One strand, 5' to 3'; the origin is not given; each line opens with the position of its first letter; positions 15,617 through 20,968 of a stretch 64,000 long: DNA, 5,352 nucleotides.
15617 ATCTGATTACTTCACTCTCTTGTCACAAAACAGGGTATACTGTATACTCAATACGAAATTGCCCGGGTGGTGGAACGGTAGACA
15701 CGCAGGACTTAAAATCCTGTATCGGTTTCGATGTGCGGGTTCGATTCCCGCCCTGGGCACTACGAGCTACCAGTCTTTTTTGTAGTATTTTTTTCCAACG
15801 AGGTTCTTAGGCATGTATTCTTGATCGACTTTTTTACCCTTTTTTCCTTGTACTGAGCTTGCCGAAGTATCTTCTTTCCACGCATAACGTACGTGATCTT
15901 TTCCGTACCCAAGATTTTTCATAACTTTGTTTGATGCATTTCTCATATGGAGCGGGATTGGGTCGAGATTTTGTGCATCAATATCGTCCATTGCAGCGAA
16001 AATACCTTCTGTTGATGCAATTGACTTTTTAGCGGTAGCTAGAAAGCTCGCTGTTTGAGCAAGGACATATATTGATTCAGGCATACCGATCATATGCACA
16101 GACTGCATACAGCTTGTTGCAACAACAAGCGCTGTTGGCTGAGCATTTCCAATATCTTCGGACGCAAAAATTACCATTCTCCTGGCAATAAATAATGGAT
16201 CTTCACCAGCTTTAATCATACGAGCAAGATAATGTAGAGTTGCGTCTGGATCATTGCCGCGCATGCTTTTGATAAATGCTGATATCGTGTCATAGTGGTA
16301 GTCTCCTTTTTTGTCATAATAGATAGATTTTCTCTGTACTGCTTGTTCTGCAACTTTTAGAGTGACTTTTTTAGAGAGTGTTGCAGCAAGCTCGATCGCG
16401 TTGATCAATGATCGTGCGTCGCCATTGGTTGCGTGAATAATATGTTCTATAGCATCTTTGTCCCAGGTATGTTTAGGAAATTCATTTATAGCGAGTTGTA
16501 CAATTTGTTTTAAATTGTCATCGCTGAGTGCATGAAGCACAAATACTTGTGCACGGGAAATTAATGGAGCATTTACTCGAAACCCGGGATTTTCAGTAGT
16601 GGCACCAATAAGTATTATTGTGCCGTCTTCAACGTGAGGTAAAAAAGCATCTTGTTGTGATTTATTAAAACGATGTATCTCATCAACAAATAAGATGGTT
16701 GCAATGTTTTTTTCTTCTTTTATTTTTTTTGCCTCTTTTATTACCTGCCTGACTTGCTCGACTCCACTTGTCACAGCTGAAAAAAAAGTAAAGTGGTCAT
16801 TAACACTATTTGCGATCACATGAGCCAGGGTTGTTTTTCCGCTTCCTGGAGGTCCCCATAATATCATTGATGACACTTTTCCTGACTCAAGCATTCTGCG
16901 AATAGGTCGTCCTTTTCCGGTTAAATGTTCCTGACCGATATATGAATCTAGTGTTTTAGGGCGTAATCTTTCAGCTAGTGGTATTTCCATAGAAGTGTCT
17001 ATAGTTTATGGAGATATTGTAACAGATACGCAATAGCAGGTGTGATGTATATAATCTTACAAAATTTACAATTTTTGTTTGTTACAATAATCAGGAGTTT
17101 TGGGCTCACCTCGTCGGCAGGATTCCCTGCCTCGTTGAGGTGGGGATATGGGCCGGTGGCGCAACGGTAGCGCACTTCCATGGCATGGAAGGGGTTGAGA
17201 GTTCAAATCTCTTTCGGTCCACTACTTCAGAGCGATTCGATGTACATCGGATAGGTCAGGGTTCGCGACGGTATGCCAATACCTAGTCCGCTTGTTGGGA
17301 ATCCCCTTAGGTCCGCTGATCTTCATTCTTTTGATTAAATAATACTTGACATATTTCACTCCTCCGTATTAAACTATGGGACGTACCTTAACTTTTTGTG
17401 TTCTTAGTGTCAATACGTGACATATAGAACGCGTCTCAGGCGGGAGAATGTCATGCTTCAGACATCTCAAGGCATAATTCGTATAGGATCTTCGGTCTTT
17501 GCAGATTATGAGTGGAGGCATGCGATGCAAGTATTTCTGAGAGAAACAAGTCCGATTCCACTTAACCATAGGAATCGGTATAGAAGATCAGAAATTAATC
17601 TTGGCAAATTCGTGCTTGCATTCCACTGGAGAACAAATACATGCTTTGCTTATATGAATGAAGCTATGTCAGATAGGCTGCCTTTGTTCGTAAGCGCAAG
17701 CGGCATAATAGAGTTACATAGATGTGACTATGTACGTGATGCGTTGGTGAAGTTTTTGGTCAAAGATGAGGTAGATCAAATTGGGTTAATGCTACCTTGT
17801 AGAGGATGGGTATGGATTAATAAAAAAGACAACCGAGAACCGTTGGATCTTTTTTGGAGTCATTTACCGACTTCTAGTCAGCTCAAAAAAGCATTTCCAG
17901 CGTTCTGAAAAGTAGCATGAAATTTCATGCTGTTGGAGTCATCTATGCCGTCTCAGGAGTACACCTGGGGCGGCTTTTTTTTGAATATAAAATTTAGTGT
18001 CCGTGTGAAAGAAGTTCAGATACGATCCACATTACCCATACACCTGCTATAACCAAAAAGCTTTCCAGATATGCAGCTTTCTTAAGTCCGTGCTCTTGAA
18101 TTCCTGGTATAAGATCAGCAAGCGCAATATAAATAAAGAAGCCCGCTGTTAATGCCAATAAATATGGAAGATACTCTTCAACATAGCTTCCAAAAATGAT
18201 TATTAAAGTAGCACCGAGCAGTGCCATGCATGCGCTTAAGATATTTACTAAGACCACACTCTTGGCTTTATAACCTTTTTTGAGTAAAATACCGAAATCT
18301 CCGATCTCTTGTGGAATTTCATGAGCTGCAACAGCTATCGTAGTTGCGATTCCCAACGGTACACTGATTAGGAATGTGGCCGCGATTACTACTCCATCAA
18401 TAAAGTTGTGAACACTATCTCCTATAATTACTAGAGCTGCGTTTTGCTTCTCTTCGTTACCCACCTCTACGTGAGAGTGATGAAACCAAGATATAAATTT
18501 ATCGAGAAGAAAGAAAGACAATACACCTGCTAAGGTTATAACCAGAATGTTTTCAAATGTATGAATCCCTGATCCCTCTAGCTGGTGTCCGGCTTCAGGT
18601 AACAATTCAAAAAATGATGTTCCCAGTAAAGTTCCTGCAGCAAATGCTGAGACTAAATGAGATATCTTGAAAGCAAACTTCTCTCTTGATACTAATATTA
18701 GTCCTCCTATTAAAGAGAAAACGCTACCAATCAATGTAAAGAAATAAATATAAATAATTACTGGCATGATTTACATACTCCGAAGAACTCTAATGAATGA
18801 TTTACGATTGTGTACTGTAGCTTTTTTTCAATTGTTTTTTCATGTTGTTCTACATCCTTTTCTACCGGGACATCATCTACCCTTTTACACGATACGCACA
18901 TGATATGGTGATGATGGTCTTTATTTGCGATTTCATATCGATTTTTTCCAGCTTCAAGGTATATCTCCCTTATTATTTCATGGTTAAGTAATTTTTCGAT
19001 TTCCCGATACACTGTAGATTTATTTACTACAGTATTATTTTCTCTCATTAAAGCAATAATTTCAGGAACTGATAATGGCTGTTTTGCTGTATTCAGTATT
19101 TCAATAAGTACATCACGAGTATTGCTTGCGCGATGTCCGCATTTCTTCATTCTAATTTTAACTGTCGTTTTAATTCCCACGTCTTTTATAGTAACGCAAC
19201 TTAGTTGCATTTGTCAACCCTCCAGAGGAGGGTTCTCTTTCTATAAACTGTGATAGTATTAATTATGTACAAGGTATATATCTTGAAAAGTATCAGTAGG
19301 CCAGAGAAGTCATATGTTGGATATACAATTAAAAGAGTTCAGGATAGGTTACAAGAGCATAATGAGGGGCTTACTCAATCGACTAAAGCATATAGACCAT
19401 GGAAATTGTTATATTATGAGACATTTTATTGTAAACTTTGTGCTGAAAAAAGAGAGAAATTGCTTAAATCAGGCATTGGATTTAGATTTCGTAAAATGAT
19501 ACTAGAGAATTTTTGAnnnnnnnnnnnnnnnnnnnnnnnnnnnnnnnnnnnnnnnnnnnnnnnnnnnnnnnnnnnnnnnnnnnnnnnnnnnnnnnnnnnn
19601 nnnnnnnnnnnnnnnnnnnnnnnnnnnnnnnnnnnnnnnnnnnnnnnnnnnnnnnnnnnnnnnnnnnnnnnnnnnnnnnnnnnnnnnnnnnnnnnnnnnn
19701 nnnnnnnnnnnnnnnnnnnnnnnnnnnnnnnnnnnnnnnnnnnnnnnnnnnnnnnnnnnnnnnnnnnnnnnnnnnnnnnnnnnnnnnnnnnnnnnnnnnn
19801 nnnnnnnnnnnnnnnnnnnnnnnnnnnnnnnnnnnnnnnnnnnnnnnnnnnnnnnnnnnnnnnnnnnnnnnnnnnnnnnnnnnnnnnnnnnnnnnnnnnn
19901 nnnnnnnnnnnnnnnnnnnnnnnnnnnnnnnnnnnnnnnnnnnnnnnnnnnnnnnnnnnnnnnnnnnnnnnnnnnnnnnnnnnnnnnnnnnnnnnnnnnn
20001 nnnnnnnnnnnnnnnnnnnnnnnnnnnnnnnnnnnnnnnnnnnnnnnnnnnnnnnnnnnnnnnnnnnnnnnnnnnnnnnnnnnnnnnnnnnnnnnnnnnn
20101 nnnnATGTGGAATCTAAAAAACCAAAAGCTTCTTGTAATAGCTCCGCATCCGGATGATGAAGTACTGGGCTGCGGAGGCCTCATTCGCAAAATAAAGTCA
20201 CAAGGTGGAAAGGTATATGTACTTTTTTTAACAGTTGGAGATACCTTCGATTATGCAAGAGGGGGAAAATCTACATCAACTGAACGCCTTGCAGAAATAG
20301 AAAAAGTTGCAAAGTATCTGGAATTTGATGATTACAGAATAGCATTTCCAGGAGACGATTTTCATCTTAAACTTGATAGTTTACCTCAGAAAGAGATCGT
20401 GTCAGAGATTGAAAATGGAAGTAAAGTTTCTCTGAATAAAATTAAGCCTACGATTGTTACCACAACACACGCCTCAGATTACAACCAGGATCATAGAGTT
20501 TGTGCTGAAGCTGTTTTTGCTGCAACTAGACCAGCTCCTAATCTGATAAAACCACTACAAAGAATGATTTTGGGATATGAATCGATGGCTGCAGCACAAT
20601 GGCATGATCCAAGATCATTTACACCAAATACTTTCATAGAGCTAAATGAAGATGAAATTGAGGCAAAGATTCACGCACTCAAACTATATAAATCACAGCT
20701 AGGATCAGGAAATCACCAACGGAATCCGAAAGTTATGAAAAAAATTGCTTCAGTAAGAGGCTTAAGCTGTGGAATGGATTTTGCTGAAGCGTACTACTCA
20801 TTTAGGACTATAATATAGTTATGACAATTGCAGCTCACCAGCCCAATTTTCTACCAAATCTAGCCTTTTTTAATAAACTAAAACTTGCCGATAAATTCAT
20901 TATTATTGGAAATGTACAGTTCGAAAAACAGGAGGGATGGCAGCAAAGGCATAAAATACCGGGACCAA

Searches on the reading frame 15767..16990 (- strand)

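Call 14: search_protein_families(library=ncbifam, proteins=[window:15767-16990:-])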
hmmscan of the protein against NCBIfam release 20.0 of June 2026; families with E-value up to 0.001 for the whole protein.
window:15767-16990:- (407 aa): 77 families (the best 25 are shown)
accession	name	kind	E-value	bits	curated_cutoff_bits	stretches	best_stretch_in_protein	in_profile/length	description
NF009881.0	PRK13341.1-2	equivalog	5.3e-137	457.7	651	1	2-404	15-417/736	AAA family ATPase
NF009883.0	PRK13341.1-4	equivalog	1.7e-122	409.7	668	1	3-404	19-420/729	AAA family ATPase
NF009882.0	PRK13341.1-3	equivalog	4.6e-105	352.3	1197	1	3-370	18-395/734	AAA family ATPase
NF009880.0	PRK13341.1-1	equivalog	6.4e-89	298.9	891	1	2-367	5-363/599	AAA family ATPase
NF011289.0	PRK14700.1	equivalog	6.3e-45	153.6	570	1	117-354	1-248/300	recombination factor protein RarA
TIGR02397.1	dnaX_nterm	equivalog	1.7e-22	80.1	250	2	72-279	94-290/355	DNA polymerase III subunit gamma/tau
NF001679.0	PRK00440.1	equivalog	2.4e-21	76.1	303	1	5-214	8-220/322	replication factor C small subunit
NF000868.0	PRK00080.1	equivalog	1.1e-18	67.3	282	1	7-125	17-131/330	Holliday junction branch migration DNA helicase RuvB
NF003229.0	PRK04195.1-5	equivalog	1.1e-18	67.1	280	1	2-225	4-234/413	replication factor C large subunit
NF005171.0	PRK06645.1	equivalog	2.7e-17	62.4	614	1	72-219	107-252/509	DNA polymerase III subunits gamma and tau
NF004046.1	PRK05563.1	equivalog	1.3e-16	60.6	400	2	72-277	95-289/567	DNA polymerase III subunit gamma/tau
TIGR00635.1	ruvB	equivalog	5.9e-16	58.4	299.05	1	13-122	2-107/305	Holliday junction branch migration DNA helicase RuvB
NF011523.0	PRK14962.1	equivalog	3.8e-15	55.6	576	2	72-284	94-295/474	DNA polymerase III subunits gamma and tau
NF011512.0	PRK14950.1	equivalog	1.4e-13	50.9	593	2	8-64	9-63/585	DNA polymerase III subunits gamma and tau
NF003226.0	PRK04195.1-1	equivalog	1.5e-13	50.5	588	1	9-223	8-228/405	replication factor C large subunit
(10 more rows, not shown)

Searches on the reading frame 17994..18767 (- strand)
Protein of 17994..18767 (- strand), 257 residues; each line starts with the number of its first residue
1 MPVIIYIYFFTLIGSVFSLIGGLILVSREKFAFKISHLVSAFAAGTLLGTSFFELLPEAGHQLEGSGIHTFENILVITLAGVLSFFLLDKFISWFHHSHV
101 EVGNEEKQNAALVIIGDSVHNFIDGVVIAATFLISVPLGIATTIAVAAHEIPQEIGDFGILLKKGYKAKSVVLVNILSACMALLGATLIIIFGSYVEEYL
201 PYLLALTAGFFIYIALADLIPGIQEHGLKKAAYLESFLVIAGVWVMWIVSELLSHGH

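Call 14: search_protein_families(library=ncbifam, proteins=[window:17994-18767:-])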
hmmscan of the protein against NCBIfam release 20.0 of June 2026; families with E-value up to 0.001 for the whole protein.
window:17994-18767:- (257 aa): 2 families
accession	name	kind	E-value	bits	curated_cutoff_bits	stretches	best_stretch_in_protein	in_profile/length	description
NF003243.0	PRK04201.1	equivalog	7.4e-20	71.3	252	1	8-252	9-264/266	zinc transporter ZupT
TIGR00820.1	zip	subfamily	8.2e-05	21.9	231.15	1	4-105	23-127/324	ZIP zinc/iron transport family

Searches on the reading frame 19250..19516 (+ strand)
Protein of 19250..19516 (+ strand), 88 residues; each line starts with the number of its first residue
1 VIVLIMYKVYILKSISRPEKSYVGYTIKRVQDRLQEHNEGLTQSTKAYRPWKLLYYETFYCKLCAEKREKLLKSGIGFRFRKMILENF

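Call 59: find_homologous_proteins(query=window:19250-19516:+, max_evalue=0.00001)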
Query window:19250-19516:+ (88 aa): 11 proteins with E <= 0.00001 among 11 candidates.
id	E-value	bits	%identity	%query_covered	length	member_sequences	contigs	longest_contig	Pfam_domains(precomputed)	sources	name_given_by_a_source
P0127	9.5e-49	181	100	94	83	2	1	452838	PF01541.31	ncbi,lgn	-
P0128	7.9e-38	146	77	94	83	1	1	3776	PF01541.31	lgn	-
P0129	9.6e-38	146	76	94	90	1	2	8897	PF01541.31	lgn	-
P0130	4.2e-33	131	67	94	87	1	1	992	PF01541.31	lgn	-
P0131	1.8e-32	129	69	94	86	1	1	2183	PF01541.31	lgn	-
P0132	2.3e-32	128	66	94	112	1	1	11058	PF01541.31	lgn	-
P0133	1.6e-30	123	66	94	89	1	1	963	PF01541.31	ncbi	-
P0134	2.5e-30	122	67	94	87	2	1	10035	PF01541.31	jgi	-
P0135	1.3e-28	117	63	93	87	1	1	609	PF01541.31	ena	-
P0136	6.4e-24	102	73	72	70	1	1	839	PF01541.31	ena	-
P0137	1.2e-6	46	50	82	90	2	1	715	PF01541.31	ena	-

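Call 60: find_encoding_contigs(protein=P0132, flank=10000, max_places=4)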
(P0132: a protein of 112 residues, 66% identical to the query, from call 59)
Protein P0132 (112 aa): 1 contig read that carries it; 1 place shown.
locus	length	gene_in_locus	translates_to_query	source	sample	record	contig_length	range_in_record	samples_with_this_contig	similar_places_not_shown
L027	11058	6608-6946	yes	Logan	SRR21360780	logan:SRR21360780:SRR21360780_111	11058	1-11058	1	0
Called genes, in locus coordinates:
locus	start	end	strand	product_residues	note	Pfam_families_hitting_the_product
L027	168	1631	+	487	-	-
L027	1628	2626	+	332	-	-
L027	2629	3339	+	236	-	PF03734:YkuD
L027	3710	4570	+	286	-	-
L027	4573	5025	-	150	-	-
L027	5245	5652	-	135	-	-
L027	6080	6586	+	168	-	PF13392:HNH_3 (weak)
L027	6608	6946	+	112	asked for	PF01541:GIY-YIG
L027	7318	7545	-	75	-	-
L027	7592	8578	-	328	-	PF00665:rve, PF13683:rve_3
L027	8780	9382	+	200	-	-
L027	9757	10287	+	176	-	-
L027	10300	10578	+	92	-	-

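Call 61: find_encoding_contigs(protein=P0134, flank=10000, max_places=4)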
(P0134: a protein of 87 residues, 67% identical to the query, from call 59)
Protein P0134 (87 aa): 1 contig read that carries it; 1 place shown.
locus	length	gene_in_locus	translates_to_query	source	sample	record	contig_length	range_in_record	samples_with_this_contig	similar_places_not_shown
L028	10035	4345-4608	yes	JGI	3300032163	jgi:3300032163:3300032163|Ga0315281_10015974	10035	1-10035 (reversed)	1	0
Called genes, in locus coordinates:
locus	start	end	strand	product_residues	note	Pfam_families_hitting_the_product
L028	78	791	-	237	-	PF03808:Glyco_tran_WecG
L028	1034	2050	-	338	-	PF00022:Actin (faint), PF06723:MreB_Mbl, PF00012:HSP70, PF14450:FtsA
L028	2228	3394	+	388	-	PF08308:PEGA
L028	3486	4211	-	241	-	PF04203:Sortase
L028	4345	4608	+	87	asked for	PF01541:GIY-YIG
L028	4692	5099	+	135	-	PF11645:PDDEXK_5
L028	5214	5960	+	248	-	PF13462:Thioredoxin_4, PF01323:DSBA, PF13743:Thioredoxin_5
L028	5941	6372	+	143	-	PF07884:VKOR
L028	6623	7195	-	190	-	PF00334:NDK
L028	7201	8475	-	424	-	PF00675:Peptidase_M16, PF05193:Peptidase_M16_C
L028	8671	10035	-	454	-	?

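Call 62: find_encoding_contigs(protein=P0128, flank=10000, max_places=4)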
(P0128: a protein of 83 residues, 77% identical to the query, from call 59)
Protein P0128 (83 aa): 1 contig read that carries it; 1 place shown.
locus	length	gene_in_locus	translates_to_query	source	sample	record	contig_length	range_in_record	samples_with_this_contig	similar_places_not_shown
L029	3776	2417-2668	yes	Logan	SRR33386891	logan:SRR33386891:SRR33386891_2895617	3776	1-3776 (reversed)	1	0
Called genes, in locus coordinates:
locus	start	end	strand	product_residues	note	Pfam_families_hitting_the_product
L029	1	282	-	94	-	?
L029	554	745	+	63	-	-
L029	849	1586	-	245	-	PF02535:Zip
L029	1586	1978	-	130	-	PF01475:FUR, PF12840:HTH_20 (weak)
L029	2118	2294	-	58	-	-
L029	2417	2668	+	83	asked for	PF01541:GIY-YIG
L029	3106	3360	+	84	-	PF01541:GIY-YIG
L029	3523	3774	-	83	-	?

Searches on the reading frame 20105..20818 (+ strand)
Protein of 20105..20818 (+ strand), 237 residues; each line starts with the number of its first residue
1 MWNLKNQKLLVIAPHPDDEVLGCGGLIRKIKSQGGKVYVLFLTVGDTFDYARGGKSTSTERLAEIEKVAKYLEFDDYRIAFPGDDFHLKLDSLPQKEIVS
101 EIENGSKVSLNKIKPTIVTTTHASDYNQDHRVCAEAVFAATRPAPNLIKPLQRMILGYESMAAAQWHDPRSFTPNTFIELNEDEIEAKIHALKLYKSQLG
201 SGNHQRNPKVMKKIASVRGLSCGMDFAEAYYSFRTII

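Call 14: search_protein_families(library=ncbifam, proteins=[window:20105-20818:+])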
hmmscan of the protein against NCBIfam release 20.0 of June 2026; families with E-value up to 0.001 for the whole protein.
window:20105-20818:+ (237 aa): 3 families
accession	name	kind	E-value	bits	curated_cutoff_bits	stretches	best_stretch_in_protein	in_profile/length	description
TIGR04001.1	thiol_BshB1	equivalog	1.3e-14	54.5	182.5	1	9-230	4-218/226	bacillithiol biosynthesis deacetylase BshB1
NF002557.0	PRK02122.1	subfamily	4.1e-10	38.4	384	1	4-46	368-410/653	glucosamine-6-phosphate deaminase-like protein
TIGR04000.1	thiol_BshB2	equivalog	2.6e-08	33.8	195.25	1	8-201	2-187/217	bacillithiol biosynthesis deacetylase BshB2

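Call 16: find_encoding_contigs(protein=window:20105-20818:+, flank=3000, max_places=8)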
Protein window:20105-20818:+ (237 aa): 2 contigs read that carry it; 1 place shown.
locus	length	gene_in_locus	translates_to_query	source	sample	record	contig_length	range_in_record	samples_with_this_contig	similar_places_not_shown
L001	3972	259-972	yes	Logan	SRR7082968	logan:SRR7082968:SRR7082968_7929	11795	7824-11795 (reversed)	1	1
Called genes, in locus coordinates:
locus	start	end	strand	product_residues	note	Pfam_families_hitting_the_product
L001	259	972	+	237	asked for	PF02585:PIG-L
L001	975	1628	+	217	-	PF08889:WbqC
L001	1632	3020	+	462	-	-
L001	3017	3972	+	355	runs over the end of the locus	PF00704:Glyco_hydro_18, PF03644:Glyco_hydro_85 (weak)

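Call 40: find_homologous_proteins(query=window:20105-20818:+, max_evalue=1e-20)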
Query window:20105-20818:+ (237 aa): 1971 proteins with E <= 1e-20 among 3523 candidates; the best 120 are listed.
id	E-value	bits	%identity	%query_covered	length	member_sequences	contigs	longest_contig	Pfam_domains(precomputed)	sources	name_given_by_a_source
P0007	7.9e-156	534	100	100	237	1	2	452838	PF02585.23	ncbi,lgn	-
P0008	4.2e-93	329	60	100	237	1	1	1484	PF02585.23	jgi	jgi:N-acetylglucosamine malate deacetylase 1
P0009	5.1e-91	322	59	100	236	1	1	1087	PF02585.23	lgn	-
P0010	3.2e-90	319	59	100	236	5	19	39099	PF02585.23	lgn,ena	-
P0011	3.9e-90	319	61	100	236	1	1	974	PF02585.23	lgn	-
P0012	5.2e-90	319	60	100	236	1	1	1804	PF02585.23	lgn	-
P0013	6.7e-90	318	59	100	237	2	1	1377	PF02585.23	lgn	-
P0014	9.7e-89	315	56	99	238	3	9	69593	PF02585.23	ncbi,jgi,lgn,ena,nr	ncbi:MAG TPA: PIG-L family deacetylase [Patescibacteria group bacterium]|nr:PIG-L family deacetylase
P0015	1.0e-88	314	60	100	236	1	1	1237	PF02585.23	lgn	-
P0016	1.1e-88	314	59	100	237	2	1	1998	PF02585.23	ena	-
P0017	1.4e-88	314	60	100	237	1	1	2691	PF02585.23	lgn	-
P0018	3.1e-88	313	59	100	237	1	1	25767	PF02585.23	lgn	-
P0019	3.7e-88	313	59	100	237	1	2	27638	PF02585.23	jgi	-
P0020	3.8e-88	313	59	100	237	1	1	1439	PF02585.23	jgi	jgi:LmbE family N-acetylglucosaminyl deacetylase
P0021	8.0e-88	312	58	100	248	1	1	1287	PF02585.23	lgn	-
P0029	3.0e-87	310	59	100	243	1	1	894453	PF02585.23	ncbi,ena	-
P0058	2.6e-83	297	58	100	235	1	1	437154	PF02585.23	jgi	jgi:N-acetylglucosamine malate deacetylase 1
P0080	3.5e-81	290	56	100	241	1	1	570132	PF02585.23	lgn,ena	-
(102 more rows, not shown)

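Call 41: find_encoding_contigs(protein=P0029, flank=10000, max_places=3)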
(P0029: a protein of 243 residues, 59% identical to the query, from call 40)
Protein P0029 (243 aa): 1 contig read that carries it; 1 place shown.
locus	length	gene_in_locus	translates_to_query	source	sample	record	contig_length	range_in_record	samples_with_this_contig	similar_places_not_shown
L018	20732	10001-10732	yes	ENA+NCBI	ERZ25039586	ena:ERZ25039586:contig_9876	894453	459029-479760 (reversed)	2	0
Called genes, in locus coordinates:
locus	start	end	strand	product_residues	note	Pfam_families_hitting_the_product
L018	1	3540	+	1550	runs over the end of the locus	-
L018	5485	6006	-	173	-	PF00961:LAGLIDADG_1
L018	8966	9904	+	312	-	-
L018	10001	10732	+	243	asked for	PF02585:PIG-L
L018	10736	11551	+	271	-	PF08889:WbqC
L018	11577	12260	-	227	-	-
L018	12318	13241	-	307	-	PF02633:Creatininase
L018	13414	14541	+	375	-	PF00704:Glyco_hydro_18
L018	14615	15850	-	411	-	PF00535:Glycos_transf_2, PF13641:Glyco_tranf_2_3, PF13632:Glyco_trans_2_3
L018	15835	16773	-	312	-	PF01073:3Beta_HSD, PF01370:Epimerase, PF04321:RmlD_sub_bind, PF07993:NAD_binding_4 (faint), PF16363:GDP_Man_Dehyd, PF02719:Polysacc_synt_2 (weak)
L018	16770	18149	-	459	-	PF02826:2-Hacid_dh_C (faint), PF03446:NAD_binding_2, PF03721:UDPG_MGDP_dh_N, PF00984:UDPG_MGDP_dh, PF03720:UDPG_MGDP_dh_C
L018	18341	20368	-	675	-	PF13371:TPR_9 (faint), PF21033:RMD1-3 (faint), PF00515:TPR_1 (weak), PF13414:TPR_11, PF00515:TPR_1 (weak), PF07719:TPR_2 (weak), PF13424:TPR_12 (weak), PF13414:TPR_11, +9 more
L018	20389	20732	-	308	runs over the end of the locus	PF00890:FAD_binding_2 (weak), PF01134:GIDA (faint), PF01266:DAO (faint), PF01946:Thi4 (faint), PF07992:Pyr_redox_2, PF12831:FAD_oxidored (weak), PF13738:Pyr_redox_3, PF00070:Pyr_redox, +1 more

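Call 42: find_encoding_contigs(protein=P0014, flank=10000, max_places=3)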
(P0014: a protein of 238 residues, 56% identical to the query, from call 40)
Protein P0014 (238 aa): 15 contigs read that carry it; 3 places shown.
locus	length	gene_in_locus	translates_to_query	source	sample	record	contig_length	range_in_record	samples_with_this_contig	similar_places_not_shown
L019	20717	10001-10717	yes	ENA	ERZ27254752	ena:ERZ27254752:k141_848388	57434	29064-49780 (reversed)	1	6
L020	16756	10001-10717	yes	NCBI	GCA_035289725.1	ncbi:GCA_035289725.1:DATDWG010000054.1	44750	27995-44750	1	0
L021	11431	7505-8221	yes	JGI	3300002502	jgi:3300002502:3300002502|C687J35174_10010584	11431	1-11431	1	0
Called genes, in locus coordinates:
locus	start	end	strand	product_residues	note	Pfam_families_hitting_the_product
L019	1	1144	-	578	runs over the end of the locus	PF01558:POR, PF01855:POR_N, PF17147:PFOR_II (weak)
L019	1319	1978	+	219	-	PF00730:HhH-GPD, PF00633:HHH (weak)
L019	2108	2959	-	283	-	-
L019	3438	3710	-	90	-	PF13459:Fer4_15, PF13370:Fer4_13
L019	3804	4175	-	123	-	PF01592:NifU_N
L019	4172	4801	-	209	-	-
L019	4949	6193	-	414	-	PF00155:Aminotran_1_2 (faint), PF00266:Aminotran_5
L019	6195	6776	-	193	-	PF01458:SUFBD_core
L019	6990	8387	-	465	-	PF19295:SufBD_N, PF01458:SUFBD_core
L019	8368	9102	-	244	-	PF02463:SMC_N, PF00005:ABC_tran, PF13304:AAA_21 (faint)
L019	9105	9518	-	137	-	PF02082:Rrf2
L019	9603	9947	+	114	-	PF01329:Pterin_4a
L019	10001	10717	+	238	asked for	PF02585:PIG-L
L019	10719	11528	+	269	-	PF08889:WbqC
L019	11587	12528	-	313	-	PF00106:adh_short (faint), PF01073:3Beta_HSD, PF01370:Epimerase, PF02719:Polysacc_synt_2 (weak), PF04321:RmlD_sub_bind, PF16363:GDP_Man_Dehyd, PF07993:NAD_binding_4 (weak), PF02719:Polysacc_synt_2 (weak)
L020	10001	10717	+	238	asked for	PF02585:PIG-L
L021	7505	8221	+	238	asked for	PF02585:PIG-L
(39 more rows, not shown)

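Call 43: find_encoding_contigs(protein=P0058, flank=10000, max_places=3)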
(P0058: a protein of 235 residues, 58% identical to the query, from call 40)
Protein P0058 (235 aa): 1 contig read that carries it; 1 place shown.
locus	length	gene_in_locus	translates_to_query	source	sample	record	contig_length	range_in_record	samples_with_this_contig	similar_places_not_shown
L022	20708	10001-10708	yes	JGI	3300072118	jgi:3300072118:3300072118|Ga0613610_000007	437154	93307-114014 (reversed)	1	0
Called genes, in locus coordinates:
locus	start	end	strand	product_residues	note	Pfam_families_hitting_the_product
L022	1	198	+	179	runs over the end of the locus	-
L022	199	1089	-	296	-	PF02775:TPP_enzyme_C, PF12367:PFO_beta_C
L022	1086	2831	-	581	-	PF01558:POR, PF01855:POR_N, PF17147:PFOR_II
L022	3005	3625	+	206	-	PF00730:HhH-GPD, PF00633:HHH (weak)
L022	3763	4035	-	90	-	PF13459:Fer4_15, PF13370:Fer4_13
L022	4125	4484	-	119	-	PF01592:NifU_N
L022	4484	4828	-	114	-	-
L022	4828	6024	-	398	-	PF00155:Aminotran_1_2, PF00266:Aminotran_5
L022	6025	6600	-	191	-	PF01458:SUFBD_core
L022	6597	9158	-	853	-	PF19295:SufBD_N, PF01079:Hint, PF05203:Hom_end_hint (weak), PF13403:Hint_2 (weak), PF14890:Intein_splicing, PF14528:LAGLIDADG_3, PF01458:SUFBD_core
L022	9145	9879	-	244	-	PF02463:SMC_N (weak), PF00005:ABC_tran, PF13304:AAA_21 (faint)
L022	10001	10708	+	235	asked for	PF02585:PIG-L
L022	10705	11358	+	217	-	PF08889:WbqC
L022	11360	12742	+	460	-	PF13231:PMT_2 (weak)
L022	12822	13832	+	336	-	PF00704:Glyco_hydro_18, PF13200:DUF4015 (weak)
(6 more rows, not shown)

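Call 44: find_encoding_contigs(protein=P0080, flank=10000, max_places=3)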
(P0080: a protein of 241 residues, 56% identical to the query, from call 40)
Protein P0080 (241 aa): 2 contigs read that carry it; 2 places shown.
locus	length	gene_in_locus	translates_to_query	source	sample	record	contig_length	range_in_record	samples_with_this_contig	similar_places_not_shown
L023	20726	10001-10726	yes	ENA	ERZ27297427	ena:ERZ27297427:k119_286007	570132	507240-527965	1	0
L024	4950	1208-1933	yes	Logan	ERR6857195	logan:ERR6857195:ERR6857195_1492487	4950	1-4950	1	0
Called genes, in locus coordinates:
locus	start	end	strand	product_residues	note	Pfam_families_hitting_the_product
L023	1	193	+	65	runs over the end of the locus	-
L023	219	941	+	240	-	-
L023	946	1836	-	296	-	PF02775:TPP_enzyme_C, PF12367:PFO_beta_C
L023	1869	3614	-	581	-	PF01558:POR, PF01855:POR_N, PF17147:PFOR_II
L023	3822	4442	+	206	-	PF00730:HhH-GPD, PF00633:HHH (weak)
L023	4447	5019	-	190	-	-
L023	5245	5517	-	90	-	PF13459:Fer4_15, PF13370:Fer4_13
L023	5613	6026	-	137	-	PF01592:NifU_N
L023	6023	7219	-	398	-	PF00266:Aminotran_5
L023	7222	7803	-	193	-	PF01458:SUFBD_core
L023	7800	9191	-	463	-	PF19295:SufBD_N, PF01458:SUFBD_core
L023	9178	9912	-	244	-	PF00005:ABC_tran, PF13304:AAA_21 (faint), PF02463:SMC_N (weak)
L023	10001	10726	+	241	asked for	PF02585:PIG-L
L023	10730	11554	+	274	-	PF08889:WbqC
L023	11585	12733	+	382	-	PF00704:Glyco_hydro_18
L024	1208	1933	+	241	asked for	PF02585:PIG-L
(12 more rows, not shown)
